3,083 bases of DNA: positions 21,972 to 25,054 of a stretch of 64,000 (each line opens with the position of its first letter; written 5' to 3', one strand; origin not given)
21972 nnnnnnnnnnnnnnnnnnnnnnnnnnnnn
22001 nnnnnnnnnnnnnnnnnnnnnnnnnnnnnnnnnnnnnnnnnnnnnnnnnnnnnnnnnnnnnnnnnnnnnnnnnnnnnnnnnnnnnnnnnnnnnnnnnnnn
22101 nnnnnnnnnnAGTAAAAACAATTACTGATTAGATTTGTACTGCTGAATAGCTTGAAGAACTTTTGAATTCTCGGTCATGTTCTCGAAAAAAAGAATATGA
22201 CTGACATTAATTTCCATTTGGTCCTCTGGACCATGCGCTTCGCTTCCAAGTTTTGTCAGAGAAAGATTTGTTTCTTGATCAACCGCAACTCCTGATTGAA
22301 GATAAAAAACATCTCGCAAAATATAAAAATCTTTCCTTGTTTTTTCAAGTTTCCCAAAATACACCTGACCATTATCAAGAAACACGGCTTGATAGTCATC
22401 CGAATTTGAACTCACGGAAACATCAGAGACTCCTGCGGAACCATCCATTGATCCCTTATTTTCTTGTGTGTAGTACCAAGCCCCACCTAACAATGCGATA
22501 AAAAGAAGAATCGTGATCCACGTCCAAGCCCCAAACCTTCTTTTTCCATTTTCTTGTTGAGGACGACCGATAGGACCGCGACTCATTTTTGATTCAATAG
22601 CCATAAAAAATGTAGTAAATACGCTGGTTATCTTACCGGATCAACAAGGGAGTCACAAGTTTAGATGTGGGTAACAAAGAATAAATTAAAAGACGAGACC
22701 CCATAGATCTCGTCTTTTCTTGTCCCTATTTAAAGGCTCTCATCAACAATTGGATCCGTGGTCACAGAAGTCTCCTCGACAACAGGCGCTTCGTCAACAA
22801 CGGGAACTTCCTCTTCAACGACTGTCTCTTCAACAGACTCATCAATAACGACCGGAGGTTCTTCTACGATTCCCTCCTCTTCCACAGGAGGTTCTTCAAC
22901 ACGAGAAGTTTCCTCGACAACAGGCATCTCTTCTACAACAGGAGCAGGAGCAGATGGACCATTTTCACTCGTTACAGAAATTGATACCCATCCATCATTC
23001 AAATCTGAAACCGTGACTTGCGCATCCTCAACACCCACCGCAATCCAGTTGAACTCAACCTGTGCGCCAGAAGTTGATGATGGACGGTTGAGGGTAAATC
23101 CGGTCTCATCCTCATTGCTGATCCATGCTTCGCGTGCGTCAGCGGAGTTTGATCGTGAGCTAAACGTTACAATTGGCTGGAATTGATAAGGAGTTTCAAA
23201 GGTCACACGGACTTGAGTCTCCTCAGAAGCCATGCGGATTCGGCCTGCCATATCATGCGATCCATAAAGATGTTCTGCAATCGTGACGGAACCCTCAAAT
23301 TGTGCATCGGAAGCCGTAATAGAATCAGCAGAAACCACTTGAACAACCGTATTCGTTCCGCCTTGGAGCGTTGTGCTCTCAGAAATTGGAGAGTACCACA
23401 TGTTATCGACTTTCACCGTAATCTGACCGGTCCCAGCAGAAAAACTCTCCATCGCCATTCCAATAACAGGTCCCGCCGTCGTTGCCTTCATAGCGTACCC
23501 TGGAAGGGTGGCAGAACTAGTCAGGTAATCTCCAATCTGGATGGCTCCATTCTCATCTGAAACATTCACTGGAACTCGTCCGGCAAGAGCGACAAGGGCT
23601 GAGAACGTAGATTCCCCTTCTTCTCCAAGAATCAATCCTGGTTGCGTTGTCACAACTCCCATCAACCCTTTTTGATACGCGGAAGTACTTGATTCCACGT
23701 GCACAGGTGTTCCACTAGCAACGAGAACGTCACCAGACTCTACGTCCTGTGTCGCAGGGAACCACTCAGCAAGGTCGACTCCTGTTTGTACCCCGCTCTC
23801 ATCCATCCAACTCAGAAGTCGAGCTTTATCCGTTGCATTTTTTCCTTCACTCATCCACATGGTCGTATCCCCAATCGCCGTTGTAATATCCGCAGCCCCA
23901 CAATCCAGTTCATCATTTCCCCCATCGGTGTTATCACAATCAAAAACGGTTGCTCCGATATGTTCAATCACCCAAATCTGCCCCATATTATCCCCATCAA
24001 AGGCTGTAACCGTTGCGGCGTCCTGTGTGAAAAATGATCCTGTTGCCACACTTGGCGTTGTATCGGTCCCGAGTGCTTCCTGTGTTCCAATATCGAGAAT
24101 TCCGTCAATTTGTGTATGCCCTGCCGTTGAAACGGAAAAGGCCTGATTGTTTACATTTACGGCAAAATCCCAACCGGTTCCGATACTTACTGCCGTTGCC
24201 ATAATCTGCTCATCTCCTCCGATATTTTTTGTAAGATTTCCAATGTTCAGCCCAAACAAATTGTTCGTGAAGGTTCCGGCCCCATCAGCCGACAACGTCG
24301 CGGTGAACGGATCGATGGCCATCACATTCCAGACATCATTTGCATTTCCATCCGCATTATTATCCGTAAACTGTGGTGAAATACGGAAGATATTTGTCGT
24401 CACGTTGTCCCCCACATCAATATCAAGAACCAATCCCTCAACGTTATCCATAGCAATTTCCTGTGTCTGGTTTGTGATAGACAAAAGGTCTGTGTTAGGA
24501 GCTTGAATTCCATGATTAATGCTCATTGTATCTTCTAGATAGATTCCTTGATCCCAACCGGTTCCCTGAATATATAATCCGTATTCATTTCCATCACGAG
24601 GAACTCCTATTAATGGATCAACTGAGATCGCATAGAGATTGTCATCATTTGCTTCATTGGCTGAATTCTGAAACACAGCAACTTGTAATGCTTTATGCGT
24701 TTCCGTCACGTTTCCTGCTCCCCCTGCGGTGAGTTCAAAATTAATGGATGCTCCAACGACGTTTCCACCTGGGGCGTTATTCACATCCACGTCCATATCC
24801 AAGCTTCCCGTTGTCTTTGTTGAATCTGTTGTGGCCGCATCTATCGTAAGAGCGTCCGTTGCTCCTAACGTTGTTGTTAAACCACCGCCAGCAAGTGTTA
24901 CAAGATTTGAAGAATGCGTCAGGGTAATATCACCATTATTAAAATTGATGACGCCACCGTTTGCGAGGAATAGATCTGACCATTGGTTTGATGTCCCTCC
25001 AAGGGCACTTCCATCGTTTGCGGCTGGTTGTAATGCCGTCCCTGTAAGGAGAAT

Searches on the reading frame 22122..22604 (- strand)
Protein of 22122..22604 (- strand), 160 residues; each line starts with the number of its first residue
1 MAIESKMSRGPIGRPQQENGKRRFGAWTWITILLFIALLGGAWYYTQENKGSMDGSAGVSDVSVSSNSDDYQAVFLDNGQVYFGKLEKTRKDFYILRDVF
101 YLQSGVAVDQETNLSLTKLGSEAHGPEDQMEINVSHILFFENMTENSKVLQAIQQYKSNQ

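Call 9: search_protein_families(library=pfam, proteins=[window:22122-22604:-], max_evalue=0.001)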
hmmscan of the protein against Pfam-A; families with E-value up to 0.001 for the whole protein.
window:22122-22604:- (160 aa): 0 families

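Call 36: search_protein_families(library=pfam, proteins=[window:22122-22604:-], max_evalue=5)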
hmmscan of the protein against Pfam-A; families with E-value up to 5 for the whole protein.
window:22122-22604:- (160 aa): 1 family
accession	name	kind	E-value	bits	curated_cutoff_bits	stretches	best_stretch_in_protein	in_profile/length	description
PF10051.14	DUF2286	-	0.036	14.3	24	1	87-149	38-101/138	Uncharacterized protein conserved in archaea (DUF2286)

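Call 44: search_protein_families(library=ncbifam, proteins=[window:22122-22604:-], max_evalue=1)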
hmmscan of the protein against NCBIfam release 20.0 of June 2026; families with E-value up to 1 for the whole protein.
window:22122-22604:- (160 aa): 0 families

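Call 78: search_protein_families(library=phrogs, proteins=[window:22122-22604:-], max_evalue=0.01)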
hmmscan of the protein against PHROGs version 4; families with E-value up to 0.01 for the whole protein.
window:22122-22604:- (160 aa): 0 families

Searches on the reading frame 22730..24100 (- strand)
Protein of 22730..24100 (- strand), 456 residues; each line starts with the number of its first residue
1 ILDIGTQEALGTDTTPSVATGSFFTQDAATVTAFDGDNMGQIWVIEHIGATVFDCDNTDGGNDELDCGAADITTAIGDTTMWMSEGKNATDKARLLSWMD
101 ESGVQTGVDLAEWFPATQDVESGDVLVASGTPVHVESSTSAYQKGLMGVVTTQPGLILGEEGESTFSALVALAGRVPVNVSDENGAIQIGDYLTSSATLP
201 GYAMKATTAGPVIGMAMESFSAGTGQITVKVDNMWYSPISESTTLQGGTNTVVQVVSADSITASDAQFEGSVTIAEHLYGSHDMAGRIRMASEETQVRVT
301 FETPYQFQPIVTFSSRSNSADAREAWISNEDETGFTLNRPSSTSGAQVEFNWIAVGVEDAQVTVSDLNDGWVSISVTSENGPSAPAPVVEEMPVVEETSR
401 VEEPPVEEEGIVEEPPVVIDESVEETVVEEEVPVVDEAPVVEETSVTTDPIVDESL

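Call 53: search_solved_structures(query=window:22730-24004:-, max_evalue=10, show_alignments=2)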
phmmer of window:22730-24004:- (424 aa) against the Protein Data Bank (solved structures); distinct sequences matched with E-value up to 10: 3.
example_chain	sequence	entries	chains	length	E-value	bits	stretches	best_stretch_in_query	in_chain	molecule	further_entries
4fx7_A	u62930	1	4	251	0.31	13.2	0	72-153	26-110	Imidazole glycerol phosphate synthase subunit HisF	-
8cgm_A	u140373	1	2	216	1.1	11.4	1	171-234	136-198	Outer membrane lipoprotein carrier protein LolA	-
9slz_A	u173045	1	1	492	1.9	10.6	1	136-201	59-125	Lysine--tRNA ligase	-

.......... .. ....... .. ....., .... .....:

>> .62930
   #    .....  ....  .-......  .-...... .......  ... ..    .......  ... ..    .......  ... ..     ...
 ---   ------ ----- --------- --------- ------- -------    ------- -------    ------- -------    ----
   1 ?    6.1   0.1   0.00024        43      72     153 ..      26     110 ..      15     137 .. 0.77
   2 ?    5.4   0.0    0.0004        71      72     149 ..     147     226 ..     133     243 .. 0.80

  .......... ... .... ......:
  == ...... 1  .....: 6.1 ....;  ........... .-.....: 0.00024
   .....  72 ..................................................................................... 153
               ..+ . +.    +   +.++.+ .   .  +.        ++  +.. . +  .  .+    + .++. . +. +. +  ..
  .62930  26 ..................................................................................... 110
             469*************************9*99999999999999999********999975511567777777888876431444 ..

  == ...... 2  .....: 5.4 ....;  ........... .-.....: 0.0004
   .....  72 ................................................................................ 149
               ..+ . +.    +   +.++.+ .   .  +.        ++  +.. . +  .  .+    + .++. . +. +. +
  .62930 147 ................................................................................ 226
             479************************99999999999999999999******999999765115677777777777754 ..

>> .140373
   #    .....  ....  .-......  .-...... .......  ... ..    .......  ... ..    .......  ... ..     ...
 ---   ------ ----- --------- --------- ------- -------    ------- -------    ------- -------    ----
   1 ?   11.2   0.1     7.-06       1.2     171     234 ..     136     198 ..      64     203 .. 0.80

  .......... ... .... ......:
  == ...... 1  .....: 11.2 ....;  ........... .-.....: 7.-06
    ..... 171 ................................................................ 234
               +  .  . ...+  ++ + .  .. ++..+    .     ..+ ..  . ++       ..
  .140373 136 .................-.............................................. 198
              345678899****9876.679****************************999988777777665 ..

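Call 55: find_homologous_proteins(query=window:22730-24100:-)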
Query window:22730-24100:- (456 aa): 53 proteins with E <= 0.001 among 8000 candidates.
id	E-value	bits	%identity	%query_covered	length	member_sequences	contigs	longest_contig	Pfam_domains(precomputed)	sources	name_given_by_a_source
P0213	2.8e-154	532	67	84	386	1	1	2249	-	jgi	jgi:hypothetical protein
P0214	2.5e-152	526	65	88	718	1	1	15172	-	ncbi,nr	ncbi:hypothetical protein HYV70_04565, partial [Candidatus Uhrbacteria bacterium]|nr:hypothetical pr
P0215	1.2e-143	497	61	87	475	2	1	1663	-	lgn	-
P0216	2.4e-94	335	55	73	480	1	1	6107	-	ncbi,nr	ncbi:hypothetical protein HY733_02530, partial [Candidatus Uhrbacteria bacterium]|nr:hypothetical pr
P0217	2.2e-91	325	55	69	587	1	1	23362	-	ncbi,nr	ncbi:hypothetical protein HY631_01210, partial [Candidatus Uhrbacteria bacterium]|nr:hypothetical pr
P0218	1.8e-83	299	41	91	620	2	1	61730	-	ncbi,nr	ncbi:MAG: hypothetical protein UU31_C0001G0002 [Candidatus Uhrbacteria bacterium GW2011_GWA2_41_10]|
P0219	1.1e-76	277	44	85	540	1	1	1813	-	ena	-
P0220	1.3e-72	263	44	84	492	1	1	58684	-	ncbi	-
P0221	2.1e-71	259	49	60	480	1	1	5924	-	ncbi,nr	ncbi:hypothetical protein HZA87_03990, partial [Candidatus Uhrbacteria bacterium]|nr:hypothetical pr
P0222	7.1e-66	241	45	70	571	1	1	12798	-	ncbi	-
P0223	1.3e-61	227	52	52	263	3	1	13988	-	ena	-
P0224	1.1e-38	151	46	30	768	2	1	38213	PF11962.14,PF02095.22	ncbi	ncbi:MAG: hypothetical protein ABIG32_01445, partial [Candidatus Uhrbacteria bacterium]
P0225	2.4e-35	140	46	38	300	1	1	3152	-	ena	-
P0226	8.1e-30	122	50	23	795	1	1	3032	PF16403.12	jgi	jgi:Domain of unknown function (DUF5011)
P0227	1.1e-24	105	51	28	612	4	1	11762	-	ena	-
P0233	4.9e-21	93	47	28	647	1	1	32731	-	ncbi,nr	ncbi:MAG: hypothetical protein COU51_01560 [Parcubacteria group bacterium CG10_big_fil_rev_8_21_14_0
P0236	1.1e-19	89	49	25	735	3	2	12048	-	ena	-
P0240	6.0e-19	86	44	27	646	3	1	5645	-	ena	-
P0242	1.1e-17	82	44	25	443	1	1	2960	-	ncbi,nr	ncbi:MAG: hypothetical protein HY747_10620, partial [Elusimicrobia bacterium]|nr:hypothetical protei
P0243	1.2e-17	82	44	30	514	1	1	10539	-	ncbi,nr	ncbi:MAG TPA: hypothetical protein VLG12_06885, partial [Candidatus Saccharimonadales bacterium]|nr:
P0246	3.5e-15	74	69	12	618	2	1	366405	-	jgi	jgi:hypothetical protein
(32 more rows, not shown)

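Call 57: search_protein_families(library=pfam, proteins=[P0224, P0226, P0227, P0233, P0236, P0240, P0242, P0243, P0218, P0246], max_evalue=0.1)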
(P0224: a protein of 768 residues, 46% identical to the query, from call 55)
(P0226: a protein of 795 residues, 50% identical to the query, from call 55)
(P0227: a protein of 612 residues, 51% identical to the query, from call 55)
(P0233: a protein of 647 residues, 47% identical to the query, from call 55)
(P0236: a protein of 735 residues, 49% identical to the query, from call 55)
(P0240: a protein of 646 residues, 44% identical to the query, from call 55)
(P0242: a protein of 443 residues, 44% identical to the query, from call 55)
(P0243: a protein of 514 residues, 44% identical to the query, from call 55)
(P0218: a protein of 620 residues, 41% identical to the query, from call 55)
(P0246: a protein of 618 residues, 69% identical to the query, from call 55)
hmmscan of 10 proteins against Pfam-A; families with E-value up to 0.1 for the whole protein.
P0224 (768 aa): 2 families
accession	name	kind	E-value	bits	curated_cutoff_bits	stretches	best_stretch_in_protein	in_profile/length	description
PF02095.21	Extensin_1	-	2.6e-10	40.8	105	1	684-765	45-125/171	Extensin-like protein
PF11962.13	Peptidase_G2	-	2.9e-09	37.1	25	1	378-433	46-100/228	Peptidase_G2, IMC autoproteolytic cleavage domain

P0226 (795 aa): 1 family
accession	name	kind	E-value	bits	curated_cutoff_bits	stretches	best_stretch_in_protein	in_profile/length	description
PF16403.11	Bact_surface_Ig-like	-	9e-19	67.7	27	1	698-769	1-71/71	Bacterial surface protein, Ig-like domain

P0227 (612 aa): 0 families

P0233 (647 aa): 0 families

P0236 (735 aa): 0 families

P0240 (646 aa): 1 family
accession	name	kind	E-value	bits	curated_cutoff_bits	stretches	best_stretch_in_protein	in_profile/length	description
PF01318.25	Bromo_coat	-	0.037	14.6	27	1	409-521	72-183/189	Bromovirus coat protein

P0242 (443 aa): 0 families

P0243 (514 aa): 7 families
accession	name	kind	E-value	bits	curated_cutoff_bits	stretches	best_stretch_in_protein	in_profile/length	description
PF24146.1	K1-lyase_C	-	0.00026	21.8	27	1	442-513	2-70/70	K1 capsule-specific polysaccharide lyase, C-terminal domain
PF23991.1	DUF7310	-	0.0092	16.9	40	1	206-252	24-70/83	Coiled-coil region of unknown function (DUF7310)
PF11932.13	DUF3450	-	0.017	14.9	32.6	1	199-282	10-93/241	Protein of unknown function (DUF3450)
PF16526.10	CLZ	-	0.026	15.3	26.7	0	264-305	20-61/71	C-terminal leucine zipper domain of cyclic nucleotide-gated channels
PF02403.27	Seryl_tRNA_N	-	0.043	14.5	28.2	1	211-287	28-104/108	Seryl-tRNA synthetase N-terminal domain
PF13851.11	GAS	-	0.077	12.8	32.3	0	212-305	85-179/200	Growth-arrest specific micro-tubule binding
PF20993.2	CENPH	-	0.081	13.5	27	0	218-301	55-145/175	CENPH protein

P0218 (620 aa): 1 family
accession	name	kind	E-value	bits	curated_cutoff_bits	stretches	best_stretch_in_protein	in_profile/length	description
PF25692.1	Phage_depo_C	-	0.0015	19.4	25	1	215-289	19-89/90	Phage depolymerase C-terminal beta sandwich domain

P0246 (618 aa): 1 family
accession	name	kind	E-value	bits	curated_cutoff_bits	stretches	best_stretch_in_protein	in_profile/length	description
PF08614.16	ATG16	-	0.041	14.5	33.7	1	232-337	29-138/200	Autophagy protein 16 (ATG16)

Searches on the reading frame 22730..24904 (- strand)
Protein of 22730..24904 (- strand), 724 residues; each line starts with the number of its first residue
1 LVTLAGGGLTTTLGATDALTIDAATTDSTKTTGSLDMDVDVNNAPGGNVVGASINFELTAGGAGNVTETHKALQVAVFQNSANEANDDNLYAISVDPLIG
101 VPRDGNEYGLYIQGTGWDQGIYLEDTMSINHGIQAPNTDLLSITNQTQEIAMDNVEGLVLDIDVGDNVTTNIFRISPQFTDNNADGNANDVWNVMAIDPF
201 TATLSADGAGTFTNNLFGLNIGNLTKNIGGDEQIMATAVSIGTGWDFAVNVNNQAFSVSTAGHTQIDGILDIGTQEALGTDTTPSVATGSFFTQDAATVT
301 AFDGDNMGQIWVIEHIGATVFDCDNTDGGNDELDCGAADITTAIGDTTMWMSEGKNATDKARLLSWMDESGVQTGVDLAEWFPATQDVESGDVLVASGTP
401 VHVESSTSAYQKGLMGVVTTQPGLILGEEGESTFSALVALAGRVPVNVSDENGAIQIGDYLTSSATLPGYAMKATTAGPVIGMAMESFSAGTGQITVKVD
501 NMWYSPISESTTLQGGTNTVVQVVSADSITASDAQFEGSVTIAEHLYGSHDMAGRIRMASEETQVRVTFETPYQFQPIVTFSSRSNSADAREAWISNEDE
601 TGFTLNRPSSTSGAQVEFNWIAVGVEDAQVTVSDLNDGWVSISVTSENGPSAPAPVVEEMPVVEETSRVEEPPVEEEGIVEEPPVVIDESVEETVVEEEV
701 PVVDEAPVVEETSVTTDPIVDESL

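Call 36: search_protein_families(library=pfam, proteins=[window:22730-24904:-], max_evalue=5)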
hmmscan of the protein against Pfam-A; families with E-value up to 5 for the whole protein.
window:22730-24904:- (724 aa): 2 families
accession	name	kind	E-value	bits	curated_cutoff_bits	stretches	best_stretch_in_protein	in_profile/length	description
PF09458.16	H_lectin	-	0.14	12.8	24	1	565-623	2-67/67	H-type lectin domain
PF09089.16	gp12-short_mid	-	1.3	9.7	25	1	3-72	4-76/81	Phage short tail fibre protein gp12, middle domain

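Call 78: search_protein_families(library=phrogs, proteins=[window:22730-24904:-], max_evalue=0.01)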
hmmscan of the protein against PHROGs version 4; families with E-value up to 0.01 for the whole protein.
window:22730-24904:- (724 aa): 1 family
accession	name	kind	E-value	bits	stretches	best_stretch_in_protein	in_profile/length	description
phrog_19602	-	tail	0.0036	17.1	1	413-487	422-490/504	tail fiber protein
